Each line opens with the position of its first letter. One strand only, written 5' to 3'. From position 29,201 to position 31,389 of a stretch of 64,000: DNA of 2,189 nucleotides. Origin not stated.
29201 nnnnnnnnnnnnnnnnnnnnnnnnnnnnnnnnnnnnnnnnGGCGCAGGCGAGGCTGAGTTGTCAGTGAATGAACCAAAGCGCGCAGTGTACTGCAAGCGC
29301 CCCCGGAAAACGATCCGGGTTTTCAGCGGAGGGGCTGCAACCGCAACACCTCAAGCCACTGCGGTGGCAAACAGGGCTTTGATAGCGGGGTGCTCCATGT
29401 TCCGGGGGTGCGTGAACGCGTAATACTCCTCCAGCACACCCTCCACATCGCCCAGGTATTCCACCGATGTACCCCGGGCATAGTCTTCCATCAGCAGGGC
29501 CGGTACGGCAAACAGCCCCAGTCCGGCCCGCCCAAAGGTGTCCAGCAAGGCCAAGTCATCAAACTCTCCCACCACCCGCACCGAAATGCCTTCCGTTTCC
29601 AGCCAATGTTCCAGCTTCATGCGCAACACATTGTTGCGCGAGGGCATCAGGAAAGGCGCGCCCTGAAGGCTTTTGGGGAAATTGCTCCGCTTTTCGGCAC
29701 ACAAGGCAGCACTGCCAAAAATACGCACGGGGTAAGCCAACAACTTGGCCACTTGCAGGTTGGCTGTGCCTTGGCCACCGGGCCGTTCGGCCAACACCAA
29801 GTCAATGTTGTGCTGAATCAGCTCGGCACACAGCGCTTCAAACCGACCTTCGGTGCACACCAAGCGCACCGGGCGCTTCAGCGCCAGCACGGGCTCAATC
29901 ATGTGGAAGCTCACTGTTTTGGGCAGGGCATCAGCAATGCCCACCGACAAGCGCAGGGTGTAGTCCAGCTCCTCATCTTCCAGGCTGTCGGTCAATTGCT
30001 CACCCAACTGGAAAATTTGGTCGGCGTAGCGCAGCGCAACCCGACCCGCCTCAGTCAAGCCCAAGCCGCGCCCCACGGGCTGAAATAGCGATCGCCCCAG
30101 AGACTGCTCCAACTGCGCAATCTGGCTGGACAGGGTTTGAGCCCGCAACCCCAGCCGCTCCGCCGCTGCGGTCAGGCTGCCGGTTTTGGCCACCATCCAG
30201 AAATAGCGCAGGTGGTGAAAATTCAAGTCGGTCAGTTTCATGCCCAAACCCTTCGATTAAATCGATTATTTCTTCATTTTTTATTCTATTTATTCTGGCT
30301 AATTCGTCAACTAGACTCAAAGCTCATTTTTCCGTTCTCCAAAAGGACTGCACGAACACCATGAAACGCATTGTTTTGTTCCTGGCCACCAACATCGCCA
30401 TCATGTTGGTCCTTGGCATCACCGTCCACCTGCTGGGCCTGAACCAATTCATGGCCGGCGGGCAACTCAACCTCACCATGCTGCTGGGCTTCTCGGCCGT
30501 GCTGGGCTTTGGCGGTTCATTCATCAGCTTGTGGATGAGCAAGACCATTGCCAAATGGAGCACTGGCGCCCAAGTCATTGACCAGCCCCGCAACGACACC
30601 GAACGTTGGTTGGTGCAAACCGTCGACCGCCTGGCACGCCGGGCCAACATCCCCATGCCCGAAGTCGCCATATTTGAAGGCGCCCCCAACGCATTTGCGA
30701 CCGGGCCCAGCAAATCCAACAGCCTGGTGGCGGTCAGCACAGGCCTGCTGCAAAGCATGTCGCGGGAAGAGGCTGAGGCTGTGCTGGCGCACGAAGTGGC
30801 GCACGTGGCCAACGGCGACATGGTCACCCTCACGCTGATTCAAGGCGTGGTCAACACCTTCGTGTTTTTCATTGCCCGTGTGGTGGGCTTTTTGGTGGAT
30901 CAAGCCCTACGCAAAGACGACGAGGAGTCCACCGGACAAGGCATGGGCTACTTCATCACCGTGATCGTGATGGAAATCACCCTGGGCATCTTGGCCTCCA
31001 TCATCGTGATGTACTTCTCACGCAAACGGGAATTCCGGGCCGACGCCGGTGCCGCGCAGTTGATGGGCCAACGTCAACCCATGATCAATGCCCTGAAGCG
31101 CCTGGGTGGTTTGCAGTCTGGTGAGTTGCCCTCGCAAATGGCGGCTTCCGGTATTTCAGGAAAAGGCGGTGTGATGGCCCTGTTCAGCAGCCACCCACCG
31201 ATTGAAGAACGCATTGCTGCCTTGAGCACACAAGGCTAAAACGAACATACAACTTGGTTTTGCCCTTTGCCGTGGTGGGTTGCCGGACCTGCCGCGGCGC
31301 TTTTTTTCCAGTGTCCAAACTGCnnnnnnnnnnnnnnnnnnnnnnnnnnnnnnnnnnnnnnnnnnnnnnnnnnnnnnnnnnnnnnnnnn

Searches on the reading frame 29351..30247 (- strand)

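Call 9: search_protein_families(library=pfam, proteins=[window:29351-30247:-], max_evalue=0.001)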
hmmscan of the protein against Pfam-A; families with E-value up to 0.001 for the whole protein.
window:29351-30247:- (298 aa): 3 families
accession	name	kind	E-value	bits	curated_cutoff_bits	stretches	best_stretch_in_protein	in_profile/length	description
PF00126.33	HTH_1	-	5.9e-20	71.4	26.6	1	11-69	2-60/60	Bacterial regulatory helix-turn-helix protein, lysR family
PF03466.25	LysR_substrate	-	2.2e-18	66.9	28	1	99-295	7-203/209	LysR substrate binding domain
PF13556.12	HTH_30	-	0.00019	21.6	27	1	20-57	10-47/59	PucR C-terminal helix-turn-helix domain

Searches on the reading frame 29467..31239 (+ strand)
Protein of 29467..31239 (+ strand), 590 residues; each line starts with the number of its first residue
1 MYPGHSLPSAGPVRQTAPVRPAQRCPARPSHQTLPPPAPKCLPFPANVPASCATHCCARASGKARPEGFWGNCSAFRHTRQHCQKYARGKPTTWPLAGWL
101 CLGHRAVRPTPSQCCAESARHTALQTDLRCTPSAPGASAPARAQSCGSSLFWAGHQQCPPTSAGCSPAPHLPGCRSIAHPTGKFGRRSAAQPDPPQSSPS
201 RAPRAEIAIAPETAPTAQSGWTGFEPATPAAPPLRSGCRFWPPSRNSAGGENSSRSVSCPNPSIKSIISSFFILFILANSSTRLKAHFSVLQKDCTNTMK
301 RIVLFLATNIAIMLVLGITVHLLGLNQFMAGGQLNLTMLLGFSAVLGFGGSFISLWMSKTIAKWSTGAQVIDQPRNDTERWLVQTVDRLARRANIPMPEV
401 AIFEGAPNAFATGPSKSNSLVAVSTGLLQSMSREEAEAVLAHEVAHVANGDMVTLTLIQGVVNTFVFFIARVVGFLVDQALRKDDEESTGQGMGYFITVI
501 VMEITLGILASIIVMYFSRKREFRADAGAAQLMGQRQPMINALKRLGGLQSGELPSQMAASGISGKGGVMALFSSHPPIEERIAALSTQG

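Call 10: search_protein_families(library=pfam, proteins=[window:29467-31239:+], max_evalue=0.001)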
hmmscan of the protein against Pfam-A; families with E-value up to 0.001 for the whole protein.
window:29467-31239:+ (590 aa): 2 families
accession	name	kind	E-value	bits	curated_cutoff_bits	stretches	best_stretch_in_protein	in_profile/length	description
PF01435.24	Peptidase_M48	-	7.8e-40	137.1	20.3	1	378-588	3-184/186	Peptidase family M48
PF05569.17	Peptidase_M56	-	0.00018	21.2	31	1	420-467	177-223/296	BlaR1 peptidase M56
